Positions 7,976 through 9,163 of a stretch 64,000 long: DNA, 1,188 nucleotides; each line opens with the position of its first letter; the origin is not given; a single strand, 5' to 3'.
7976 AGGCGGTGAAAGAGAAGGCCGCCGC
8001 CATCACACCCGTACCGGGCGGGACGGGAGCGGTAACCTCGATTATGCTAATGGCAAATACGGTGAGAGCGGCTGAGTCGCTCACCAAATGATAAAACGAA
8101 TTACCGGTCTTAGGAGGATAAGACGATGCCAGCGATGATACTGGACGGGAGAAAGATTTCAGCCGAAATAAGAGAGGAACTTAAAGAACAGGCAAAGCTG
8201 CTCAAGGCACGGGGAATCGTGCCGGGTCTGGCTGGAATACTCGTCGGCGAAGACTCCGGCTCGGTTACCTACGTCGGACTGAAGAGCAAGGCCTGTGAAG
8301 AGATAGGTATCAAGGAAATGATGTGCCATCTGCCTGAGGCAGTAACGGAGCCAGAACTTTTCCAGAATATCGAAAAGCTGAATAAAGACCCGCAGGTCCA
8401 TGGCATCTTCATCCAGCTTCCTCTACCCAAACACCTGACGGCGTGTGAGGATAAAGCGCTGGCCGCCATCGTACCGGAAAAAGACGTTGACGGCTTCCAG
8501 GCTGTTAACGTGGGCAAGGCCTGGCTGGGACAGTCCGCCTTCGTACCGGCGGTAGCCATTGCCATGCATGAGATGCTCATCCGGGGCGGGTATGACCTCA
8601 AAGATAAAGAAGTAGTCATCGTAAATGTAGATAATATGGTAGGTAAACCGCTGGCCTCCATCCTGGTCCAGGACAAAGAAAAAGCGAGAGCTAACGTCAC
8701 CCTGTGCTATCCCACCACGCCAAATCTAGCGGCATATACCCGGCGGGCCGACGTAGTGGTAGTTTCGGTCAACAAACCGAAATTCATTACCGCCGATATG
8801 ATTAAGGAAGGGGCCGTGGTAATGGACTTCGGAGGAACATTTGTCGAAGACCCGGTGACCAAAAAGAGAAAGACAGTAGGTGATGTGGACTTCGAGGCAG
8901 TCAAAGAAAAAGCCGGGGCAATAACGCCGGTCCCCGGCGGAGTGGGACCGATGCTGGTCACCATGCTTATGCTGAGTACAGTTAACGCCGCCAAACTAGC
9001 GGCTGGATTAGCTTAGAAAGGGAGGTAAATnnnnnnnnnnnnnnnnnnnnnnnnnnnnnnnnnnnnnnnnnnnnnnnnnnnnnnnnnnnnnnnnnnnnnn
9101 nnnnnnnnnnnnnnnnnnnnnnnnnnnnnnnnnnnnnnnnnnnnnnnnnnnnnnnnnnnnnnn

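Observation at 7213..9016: Tandem FolD paralogs with complementary loss of cyclohydrolase and nucleotide-binding motifs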

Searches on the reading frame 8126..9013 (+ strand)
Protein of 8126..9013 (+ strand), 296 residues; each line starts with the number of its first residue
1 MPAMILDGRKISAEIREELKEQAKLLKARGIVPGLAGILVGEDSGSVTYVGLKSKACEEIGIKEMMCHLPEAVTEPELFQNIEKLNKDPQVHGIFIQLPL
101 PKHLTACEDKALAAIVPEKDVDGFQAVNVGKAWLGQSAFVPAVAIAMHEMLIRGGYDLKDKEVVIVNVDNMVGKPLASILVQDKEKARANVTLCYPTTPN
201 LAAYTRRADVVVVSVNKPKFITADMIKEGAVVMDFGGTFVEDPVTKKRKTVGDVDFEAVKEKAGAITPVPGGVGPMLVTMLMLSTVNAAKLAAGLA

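Call 3: search_protein_families(library=pfam, proteins=[window:8126-9013:+], max_evalue=0.01)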
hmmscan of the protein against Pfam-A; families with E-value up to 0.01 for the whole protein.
window:8126-9013:+ (296 aa): 2 families
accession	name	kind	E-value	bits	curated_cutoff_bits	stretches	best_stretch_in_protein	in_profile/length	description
PF02882.25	THF_DHG_CYH_C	-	5.7e-48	162.7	27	1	126-291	2-158/160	Tetrahydrofolate dehydrogenase/cyclohydrolase, NAD(P)-binding domain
PF00763.28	THF_DHG_CYH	-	2.3e-38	131.5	32.8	1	6-122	1-115/115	Tetrahydrofolate dehydrogenase/cyclohydrolase, catalytic domain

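Call 4: search_protein_families(library=ncbifam, proteins=[window:8126-9013:+], max_evalue=0.01)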
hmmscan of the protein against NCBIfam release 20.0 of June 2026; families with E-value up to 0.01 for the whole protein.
window:8126-9013:+ (296 aa): 30 families (the best 25 are shown)
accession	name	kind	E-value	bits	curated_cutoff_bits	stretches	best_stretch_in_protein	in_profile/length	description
NF010786.0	PRK14189.1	subfamily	1.5e-89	299.9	421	1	1-293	1-282/285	bifunctional methylenetetrahydrofolate dehydrogenase/methenyltetrahydrofolate cyclohydrolase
NF010787.0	PRK14191.1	equivalog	1.3e-86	290.3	423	1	4-290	2-278/285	bifunctional methylenetetrahydrofolate dehydrogenase/methenyltetrahydrofolate cyclohydrolase FolD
NF010771.0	PRK14174.1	equivalog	4.3e-83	278.9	530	1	4-289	2-289/295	bifunctional 5,10-methylene-tetrahydrofolate dehydrogenase/ 5,10-methylene-tetrahydrofolate cyclohydrolase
NF010780.0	PRK14183.1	equivalog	2.3e-82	276.4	480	1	5-291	3-279/283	bifunctional 5,10-methylene-tetrahydrofolate dehydrogenase/ 5,10-methylene-tetrahydrofolate cyclohydrolase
NF010764.0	PRK14167.1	subfamily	5e-82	275.4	477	1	4-294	3-291/297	bifunctional 5,10-methylene-tetrahydrofolate dehydrogenase/ 5,10-methylene-tetrahydrofolate cyclohydrolase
NF010785.0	PRK14188.1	subfamily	3.1e-81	272.6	396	1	3-295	3-292/297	bifunctional methylenetetrahydrofolate dehydrogenase/methenyltetrahydrofolate cyclohydrolase FolD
NF010773.0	PRK14176.1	equivalog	4.1e-80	269.2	437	1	3-290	8-284/287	bifunctional 5,10-methylene-tetrahydrofolate dehydrogenase/ 5,10-methylene-tetrahydrofolate cyclohydrolase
NF010765.0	PRK14168.1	equivalog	2.1e-79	266.8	501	1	1-294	1-296/297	bifunctional methylenetetrahydrofolate dehydrogenase/methenyltetrahydrofolate cyclohydrolase FolD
NF010781.0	PRK14184.1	equivalog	2.1e-79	266.6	438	1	4-291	2-282/286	bifunctional 5,10-methylene-tetrahydrofolate dehydrogenase/ 5,10-methylene-tetrahydrofolate cyclohydrolase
NF010763.0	PRK14166.1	equivalog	3.5e-79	265.8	501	1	5-290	3-278/282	bifunctional 5,10-methylene-tetrahydrofolate dehydrogenase/ 5,10-methylene-tetrahydrofolate cyclohydrolase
NF010772.0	PRK14175.1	equivalog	4.7e-79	265.6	459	1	1-295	1-284/286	bifunctional methylenetetrahydrofolate dehydrogenase/methenyltetrahydrofolate cyclohydrolase FolD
NF010776.0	PRK14179.1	equivalog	5.1e-79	265.3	445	1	4-290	3-279/284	bifunctional methylenetetrahydrofolate dehydrogenase/methenyltetrahydrofolate cyclohydrolase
NF010782.0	PRK14185.1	equivalog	6.8e-77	258.7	507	1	5-290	3-288/293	bifunctional methylenetetrahydrofolate dehydrogenase/methenyltetrahydrofolate cyclohydrolase FolD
NF010770.0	PRK14173.1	equivalog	8.5e-76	254.9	411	1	1-292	1-281/287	bifunctional 5,10-methylene-tetrahydrofolate dehydrogenase/ 5,10-methylene-tetrahydrofolate cyclohydrolase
NF008058.0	PRK10792.1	equivalog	1.9e-75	253.5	355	1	1-290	1-280/285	bifunctional methylenetetrahydrofolate dehydrogenase/methenyltetrahydrofolate cyclohydrolase FolD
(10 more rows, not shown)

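Call 7: search_solved_structures(query=window:8126-9013:+, show_alignments=3)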
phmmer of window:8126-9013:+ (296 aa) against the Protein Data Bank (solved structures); distinct sequences matched with E-value up to 0.001: 27.
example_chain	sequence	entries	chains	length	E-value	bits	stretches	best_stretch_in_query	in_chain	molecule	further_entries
3p2o_A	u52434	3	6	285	2.3e-72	247.1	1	4-290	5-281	Bifunctional protein folD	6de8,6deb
8wfc_A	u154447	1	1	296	6.9e-72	245.6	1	5-290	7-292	Bifunctional protein FolD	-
3l07_A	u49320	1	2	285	2.7e-66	227.2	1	4-289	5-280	Bifunctional protein folD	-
7qei_A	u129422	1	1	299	6.3e-66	226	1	1-290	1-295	Probable bifunctional methylenetetrahydrofolate dehydrogenase/cyclohydrolase 2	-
5tc4_A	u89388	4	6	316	7.3e-65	222.5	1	1-292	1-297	Bifunctional methylenetetrahydrofolate dehydrogenase/cyclohydrolase, mitochondrial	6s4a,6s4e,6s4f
9is9_A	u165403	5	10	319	7.6e-65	222.5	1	1-292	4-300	Bifunctional methylenetetrahydrofolate dehydrogenase/cyclohydrolase, mitochondrial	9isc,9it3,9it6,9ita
6jib_A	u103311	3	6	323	1.7e-64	221.3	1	3-292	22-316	Bifunctional methylenetetrahydrofolate dehydrogenase/cyclohydrolase, mitochondrial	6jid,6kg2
7ehj_A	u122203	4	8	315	1.7e-64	221.3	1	3-292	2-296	Bifunctional methylenetetrahydrofolate dehydrogenase/cyclohydrolase, mitochondrial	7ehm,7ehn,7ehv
4a26_A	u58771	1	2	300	2.9e-62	214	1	3-295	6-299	PUTATIVE C-1-TETRAHYDROFOLATE SYNTHASE, CYTOPLASMIC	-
5zf1_A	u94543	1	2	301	3.4e-61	210.5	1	3-293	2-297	5,10-methylenetetrahydrofolate dehydrogenase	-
6ape_A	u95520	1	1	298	4.7e-59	203.5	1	4-287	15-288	Bifunctional protein FolD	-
6ecq_A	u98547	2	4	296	8.3e-59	202.7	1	2-290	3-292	METHYLENETETRAHYDROFOLATE DEHYDROGENASE CYCLOHYDROLASE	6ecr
1a4i_A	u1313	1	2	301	8.5e-59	202.6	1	2-290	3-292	METHYLENETETRAHYDROFOLATE DEHYDROGENASE / METHENYLTETRAHYDROFOLATE CYCLOHYDROLASE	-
1dia_A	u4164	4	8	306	9e-59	202.5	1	2-290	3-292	METHYLENETETRAHYDROFOLATE DEHYDROGENASE/CYCLOHYDROLASE | METHYLENETETRAHYDROFOLATE DEHYDROGENASE / CYCLOHYDROLASE | Methylenetetrahydrofolate dehydrogenase cycl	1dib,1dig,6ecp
9isl_A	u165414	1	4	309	9.3e-59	202.5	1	2-290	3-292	C-1-tetrahydrofolate synthase, cytoplasmic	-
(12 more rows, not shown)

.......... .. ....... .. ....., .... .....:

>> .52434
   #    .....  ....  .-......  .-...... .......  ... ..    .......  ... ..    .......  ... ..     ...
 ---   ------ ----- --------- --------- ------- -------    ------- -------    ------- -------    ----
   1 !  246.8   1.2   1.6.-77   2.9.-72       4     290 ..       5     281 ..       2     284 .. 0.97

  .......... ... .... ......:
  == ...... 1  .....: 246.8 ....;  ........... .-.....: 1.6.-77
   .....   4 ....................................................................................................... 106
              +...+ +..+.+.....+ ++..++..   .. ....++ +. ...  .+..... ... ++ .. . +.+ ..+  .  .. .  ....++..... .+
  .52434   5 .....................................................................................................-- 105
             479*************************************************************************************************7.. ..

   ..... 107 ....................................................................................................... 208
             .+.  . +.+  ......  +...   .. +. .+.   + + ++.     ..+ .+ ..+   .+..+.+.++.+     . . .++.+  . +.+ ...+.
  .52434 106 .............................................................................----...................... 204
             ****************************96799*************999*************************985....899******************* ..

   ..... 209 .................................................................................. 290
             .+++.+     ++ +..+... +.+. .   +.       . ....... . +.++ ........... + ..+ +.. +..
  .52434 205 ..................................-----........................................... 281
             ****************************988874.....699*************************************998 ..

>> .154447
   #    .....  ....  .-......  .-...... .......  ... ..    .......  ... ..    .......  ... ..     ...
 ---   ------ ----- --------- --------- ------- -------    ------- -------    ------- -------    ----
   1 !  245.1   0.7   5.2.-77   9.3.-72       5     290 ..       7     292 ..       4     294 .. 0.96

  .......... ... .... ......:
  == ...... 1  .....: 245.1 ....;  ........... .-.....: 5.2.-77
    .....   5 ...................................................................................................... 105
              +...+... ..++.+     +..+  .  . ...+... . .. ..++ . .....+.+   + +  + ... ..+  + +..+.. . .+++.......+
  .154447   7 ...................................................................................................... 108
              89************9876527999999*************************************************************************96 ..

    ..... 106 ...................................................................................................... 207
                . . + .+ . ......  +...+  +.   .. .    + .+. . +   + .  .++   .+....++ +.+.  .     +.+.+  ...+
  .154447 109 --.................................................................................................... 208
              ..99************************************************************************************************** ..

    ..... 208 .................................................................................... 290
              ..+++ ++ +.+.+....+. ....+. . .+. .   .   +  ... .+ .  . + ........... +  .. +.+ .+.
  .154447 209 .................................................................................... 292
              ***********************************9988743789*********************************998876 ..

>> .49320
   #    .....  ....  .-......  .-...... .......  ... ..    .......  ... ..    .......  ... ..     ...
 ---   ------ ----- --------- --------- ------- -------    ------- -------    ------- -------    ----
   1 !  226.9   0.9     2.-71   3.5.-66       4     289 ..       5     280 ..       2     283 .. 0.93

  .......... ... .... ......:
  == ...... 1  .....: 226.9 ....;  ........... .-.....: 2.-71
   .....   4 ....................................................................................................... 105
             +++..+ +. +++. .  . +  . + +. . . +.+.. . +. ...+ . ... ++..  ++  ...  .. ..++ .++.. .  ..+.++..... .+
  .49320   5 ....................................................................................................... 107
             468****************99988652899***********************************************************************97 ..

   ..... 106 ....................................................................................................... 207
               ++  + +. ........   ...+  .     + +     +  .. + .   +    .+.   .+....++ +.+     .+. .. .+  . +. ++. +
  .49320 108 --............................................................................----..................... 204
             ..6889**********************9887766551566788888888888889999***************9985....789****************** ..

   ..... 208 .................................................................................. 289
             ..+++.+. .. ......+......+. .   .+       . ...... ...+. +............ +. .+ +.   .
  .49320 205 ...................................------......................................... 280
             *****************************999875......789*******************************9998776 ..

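Call 14: find_homologous_proteins(query=window:8126-9013:+, max_evalue=1e-30)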
Query window:8126-9013:+ (296 aa): 7965 proteins with E <= 1e-30 among 8000 candidates; the best 120 are listed.
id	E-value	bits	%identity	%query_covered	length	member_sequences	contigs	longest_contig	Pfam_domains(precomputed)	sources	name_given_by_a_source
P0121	5.4e-188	641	100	100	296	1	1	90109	PF02882.26,PF00763.29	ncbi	ncbi:MAG: tetrahydrofolate dehydrogenase/cyclohydrolase catalytic domain-containing protein [Chlorof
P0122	4.4e-173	592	92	100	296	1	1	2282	PF02882.26,PF00763.29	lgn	-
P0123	1.1e-171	588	91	100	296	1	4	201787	PF02882.26,PF00763.29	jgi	jgi:methylenetetrahydrofolate dehydrogenase (NADP+)/methenyltetrahydrofolate cyclohydrolase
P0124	1.5e-171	587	92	100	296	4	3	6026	PF02882.26,PF00763.29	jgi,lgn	jgi:methylenetetrahydrofolate dehydrogenase (NADP+)/methenyltetrahydrofolate cyclohydrolase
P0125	5.3e-171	586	91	99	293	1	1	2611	PF02882.26,PF00763.29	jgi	jgi:methylenetetrahydrofolate dehydrogenase (NADP+)/methenyltetrahydrofolate cyclohydrolase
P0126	1.3e-168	578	91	100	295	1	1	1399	PF02882.26,PF00763.29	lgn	-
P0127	1.6e-168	577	88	100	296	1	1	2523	PF02882.26,PF00763.29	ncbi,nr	ncbi:MAG: bifunctional 5,10-methylene-tetrahydrofolate dehydrogenase/5,10-methylene-tetrahydrofolate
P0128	1.7e-167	574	89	100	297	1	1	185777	PF02882.26,PF00763.29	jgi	jgi:methylenetetrahydrofolate dehydrogenase (NADP+)/methenyltetrahydrofolate cyclohydrolase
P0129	1.8e-167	574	89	100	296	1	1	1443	PF02882.26,PF00763.29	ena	-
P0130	5.8e-167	572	89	100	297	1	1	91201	PF02882.26,PF00763.29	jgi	jgi:methylenetetrahydrofolate dehydrogenase (NADP+)/methenyltetrahydrofolate cyclohydrolase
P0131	1.3e-166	571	87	100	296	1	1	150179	PF02882.26,PF00763.29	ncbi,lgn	-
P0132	1.3e-166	571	88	100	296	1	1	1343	PF02882.26,PF00763.29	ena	-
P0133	1.4e-166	571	90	99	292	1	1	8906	PF02882.26,PF00763.29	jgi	jgi:methylenetetrahydrofolate dehydrogenase (NADP+)/methenyltetrahydrofolate cyclohydrolase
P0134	1.4e-166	571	89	100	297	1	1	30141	PF02882.26,PF00763.29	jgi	jgi:methylenetetrahydrofolate dehydrogenase (NADP+)/methenyltetrahydrofolate cyclohydrolase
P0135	1.5e-166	571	89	100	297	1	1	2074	PF02882.26,PF00763.29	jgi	jgi:methylenetetrahydrofolate dehydrogenase (NADP+)/methenyltetrahydrofolate cyclohydrolase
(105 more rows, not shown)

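Call 21: find_related_loci(query=window:8126-9013:+, collection=genome_contigs, flank=10000)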
Query window:8126-9013:+ (296 aa) in genome_contigs; peptide patterns used: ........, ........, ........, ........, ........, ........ (x = any residue, [..] = any of these).
599 stretches matched a pattern (row limit reached: there are more); 393 encode a relative of the query (tblastn E <= 1e-3); the best 80 are kept; 80 distinct loci.
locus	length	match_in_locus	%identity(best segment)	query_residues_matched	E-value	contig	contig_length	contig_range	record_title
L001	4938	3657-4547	88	1-296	9e-180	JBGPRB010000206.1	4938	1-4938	MAG: Dehalococcoidia bacterium isolate OBJ1_062018_150_19 k141_315658_length_4938_cov_64.9656, whole genome shotgun sequ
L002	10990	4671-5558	86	1-296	5e-174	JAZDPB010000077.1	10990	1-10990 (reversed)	MAG: Chloroflexota bacterium isolate MEGAHIT-group-0.814 k141_18294951, whole genome shotgun sequence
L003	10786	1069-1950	80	1-296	3e-159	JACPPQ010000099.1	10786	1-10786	MAG: Chloroflexi bacterium isolate NC_groundwater_631_Ag_B-0.1um_52_39 B_1_S1_Biohub_coassembly_k141_3429606, whole geno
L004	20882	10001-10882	83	1-296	2e-160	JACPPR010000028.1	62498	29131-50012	MAG: Chloroflexi bacterium isolate NC_groundwater_632_Ag_B-0.1um_53_259 B_1_S1_Biohub_coassembly_k141_1073765, whole gen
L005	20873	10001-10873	79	1-293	5e-156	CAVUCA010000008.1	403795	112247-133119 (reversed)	MAG: uncultured Chloroflexia bacterium isolate MFD00905.bin.2.93 genome assembly, contig: contig_5162, whole genome shot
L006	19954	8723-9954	79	1-290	8e-154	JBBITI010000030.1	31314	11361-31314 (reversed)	MAG: Dehalococcoidales bacterium isolate CYS170214_bin_393 NODE_1132_length_31314_cov_5.051985, whole genome shotgun seq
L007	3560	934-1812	77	1-295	6e-158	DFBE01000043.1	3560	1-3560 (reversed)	MAG TPA_asm: Dehalococcoidia bacterium UBA3088 UBA3088_contig_98891, whole genome shotgun sequence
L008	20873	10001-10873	78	1-293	1e-151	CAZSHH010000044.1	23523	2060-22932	MAG TPA_asm: uncultured Dehalococcoidales bacterium isolate SRP192927_co7_640 genome assembly, contig: NODE_3704_length_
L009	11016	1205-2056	79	1-286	2e-150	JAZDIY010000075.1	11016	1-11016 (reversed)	MAG: Chloroflexota bacterium isolate MEGAHIT-group-0.438 k141_14100780, whole genome shotgun sequence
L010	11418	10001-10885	71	1-295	2e-143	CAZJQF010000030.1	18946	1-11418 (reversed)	MAG TPA_asm: uncultured Dehalococcoidales bacterium isolate SRP192927_co3_85 genome assembly, contig: NODE_6241_length_1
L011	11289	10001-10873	73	1-293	3e-142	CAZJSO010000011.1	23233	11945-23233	MAG TPA_asm: uncultured Dehalococcoidia bacterium isolate binchicken_co349_18 genome assembly, contig: NODE_457_length_2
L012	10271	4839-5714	64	1-294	2e-121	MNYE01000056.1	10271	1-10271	MAG: Dehalococcoidia bacterium CG2_30_46_9 cg2_3.0_scaffold_6557_c, whole genome shotgun sequence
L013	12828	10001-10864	63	1-290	3e-120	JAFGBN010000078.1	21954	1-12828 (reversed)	MAG: Dehalococcoidia bacterium isolate Zod_Metabat.1036 k87_9722867, whole genome shotgun sequence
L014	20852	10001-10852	65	1-286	3e-120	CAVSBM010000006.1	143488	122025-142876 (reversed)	MAG: uncultured Chloroflexia bacterium isolate MFD04408.bin.2.194 genome assembly, contig: contig_29117, whole genome sh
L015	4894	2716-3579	63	1-290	3e-120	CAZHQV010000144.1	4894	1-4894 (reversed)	MAG TPA_asm: uncultured Dehalococcoidales bacterium isolate SRP068000_co4_61 genome assembly, contig: NODE_36520_length_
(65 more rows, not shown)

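Call 26: search_protein_representatives(protein=window:8126-9013:+)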
Query: 296 residues. Proteins with E-value up to 0.001 (for the whole library): 23961; up to 1e-10: 12421; up to 1e-30: 2870. The best 150 are listed.
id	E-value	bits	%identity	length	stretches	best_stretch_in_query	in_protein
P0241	7.7e-133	458.7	71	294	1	1-295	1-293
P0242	9.5e-75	268.1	51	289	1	1-295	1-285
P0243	5.3e-74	265.7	45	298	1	4-291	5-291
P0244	1.8e-73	263.9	48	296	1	5-293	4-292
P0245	9.6e-73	261.5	44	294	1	1-291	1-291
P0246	4.7e-72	259.3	47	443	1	2-294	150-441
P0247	2.4e-69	250.4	45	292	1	5-288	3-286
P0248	4.4e-69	249.5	43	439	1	1-290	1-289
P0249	4.7e-69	249.4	52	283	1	3-291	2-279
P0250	6.9e-69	248.9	47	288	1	1-289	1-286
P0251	7.2e-69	248.8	43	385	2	4-268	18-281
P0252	9.5e-69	248.4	48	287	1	1-291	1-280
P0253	5.1e-68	246.0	44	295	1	4-291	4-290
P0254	2.2e-67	244.0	48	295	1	4-292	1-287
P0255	1.8e-66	241.0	42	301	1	2-291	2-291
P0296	3.4e-60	220.4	45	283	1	4-286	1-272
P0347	3.7e-56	207.1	43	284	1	2-291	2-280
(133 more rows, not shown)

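Call 33: find_encoding_contigs(protein=P0249, flank=8000, max_places=3)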
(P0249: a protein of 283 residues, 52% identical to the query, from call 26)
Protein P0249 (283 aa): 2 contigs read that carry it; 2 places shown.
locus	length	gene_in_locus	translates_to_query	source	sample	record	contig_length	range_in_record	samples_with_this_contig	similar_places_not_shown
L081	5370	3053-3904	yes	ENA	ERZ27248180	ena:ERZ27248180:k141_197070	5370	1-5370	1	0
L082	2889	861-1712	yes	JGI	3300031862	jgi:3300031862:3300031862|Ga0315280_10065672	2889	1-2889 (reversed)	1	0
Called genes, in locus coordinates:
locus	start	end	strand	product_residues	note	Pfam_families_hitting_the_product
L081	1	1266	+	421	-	?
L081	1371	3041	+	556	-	PF01268:FTHFS, PF01656:CbiA (faint)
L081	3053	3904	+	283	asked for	PF00763:THF_DHG_CYH, PF02882:THF_DHG_CYH_C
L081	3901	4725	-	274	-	PF01993:MTD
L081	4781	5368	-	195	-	?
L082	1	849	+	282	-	?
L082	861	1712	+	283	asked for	PF00763:THF_DHG_CYH, PF02882:THF_DHG_CYH_C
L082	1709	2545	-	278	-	PF01993:MTD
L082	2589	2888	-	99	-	?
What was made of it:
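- A different NADP-degenerate FolD (P0249) sits beside an F420-type Mtd homolog (call 33).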

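Call 34: find_encoding_contigs(protein=P0296, flank=8000, max_places=3)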
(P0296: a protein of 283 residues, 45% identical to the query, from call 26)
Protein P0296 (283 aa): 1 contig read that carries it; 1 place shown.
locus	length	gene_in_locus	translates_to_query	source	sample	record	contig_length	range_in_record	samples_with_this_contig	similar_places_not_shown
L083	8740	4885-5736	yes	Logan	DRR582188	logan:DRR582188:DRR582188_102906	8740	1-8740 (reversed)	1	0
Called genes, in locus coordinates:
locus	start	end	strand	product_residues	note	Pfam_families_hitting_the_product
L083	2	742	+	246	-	?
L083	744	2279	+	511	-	PF02142:MGS, PF01808:AICARFT_IMPCHas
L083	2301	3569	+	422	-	PF02844:GARS_N, PF01071:GARS_A, PF02786:CPSase_L_D2 (weak), PF02843:GARS_C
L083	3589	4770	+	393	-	PF22660:RS_preATP-grasp-like, PF02222:ATP-grasp, PF02786:CPSase_L_D2 (faint), PF21244:PurT_C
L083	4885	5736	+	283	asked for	PF00763:THF_DHG_CYH, PF02882:THF_DHG_CYH_C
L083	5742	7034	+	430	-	PF00206:Lyase_1, PF10397:ADSL_C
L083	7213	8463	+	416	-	PF00709:Adenylsucc_synt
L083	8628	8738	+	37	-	?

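Call 35: find_encoding_contigs(protein=P0347, flank=8000, max_places=3)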
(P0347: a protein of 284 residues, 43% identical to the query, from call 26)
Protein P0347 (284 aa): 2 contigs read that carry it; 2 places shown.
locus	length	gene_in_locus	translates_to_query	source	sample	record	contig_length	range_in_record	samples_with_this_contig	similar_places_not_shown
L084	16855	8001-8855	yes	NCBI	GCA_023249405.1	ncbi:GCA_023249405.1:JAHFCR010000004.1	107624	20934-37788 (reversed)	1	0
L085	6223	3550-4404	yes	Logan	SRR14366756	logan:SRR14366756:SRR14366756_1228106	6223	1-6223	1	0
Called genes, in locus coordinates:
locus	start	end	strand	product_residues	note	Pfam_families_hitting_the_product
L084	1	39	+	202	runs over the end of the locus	PF09581:Spore_III_AF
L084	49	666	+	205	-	-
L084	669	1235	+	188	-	PF12685:SpoIIIAH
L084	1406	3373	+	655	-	PF00682:HMGL-like, PF02436:PYC_OADA, PF00364:Biotin_lipoyl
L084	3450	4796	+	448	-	PF00289:Biotin_carb_N, PF02222:ATP-grasp, PF02786:CPSase_L_D2, PF07478:Dala_Dala_lig_C, PF08443:RimK (faint), PF02785:Biotin_carb_C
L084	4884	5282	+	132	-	PF03780:Asp23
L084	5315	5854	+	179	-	PF03780:Asp23 (faint)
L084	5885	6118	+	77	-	PF10031:DUF2273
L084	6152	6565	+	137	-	PF01029:NusB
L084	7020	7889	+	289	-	PF00763:THF_DHG_CYH, PF02882:THF_DHG_CYH_C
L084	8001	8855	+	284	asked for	PF00763:THF_DHG_CYH, PF02882:THF_DHG_CYH_C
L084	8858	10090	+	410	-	PF13742:tRNA_anti_2, PF01336:tRNA_anti-codon, PF02601:Exonuc_VII_L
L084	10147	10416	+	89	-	PF02609:Exonuc_VII_S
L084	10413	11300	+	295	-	PF00348:polyprenyl_synt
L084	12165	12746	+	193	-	PF01595:CNNM (weak)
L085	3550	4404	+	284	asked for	PF00763:THF_DHG_CYH, PF02882:THF_DHG_CYH_C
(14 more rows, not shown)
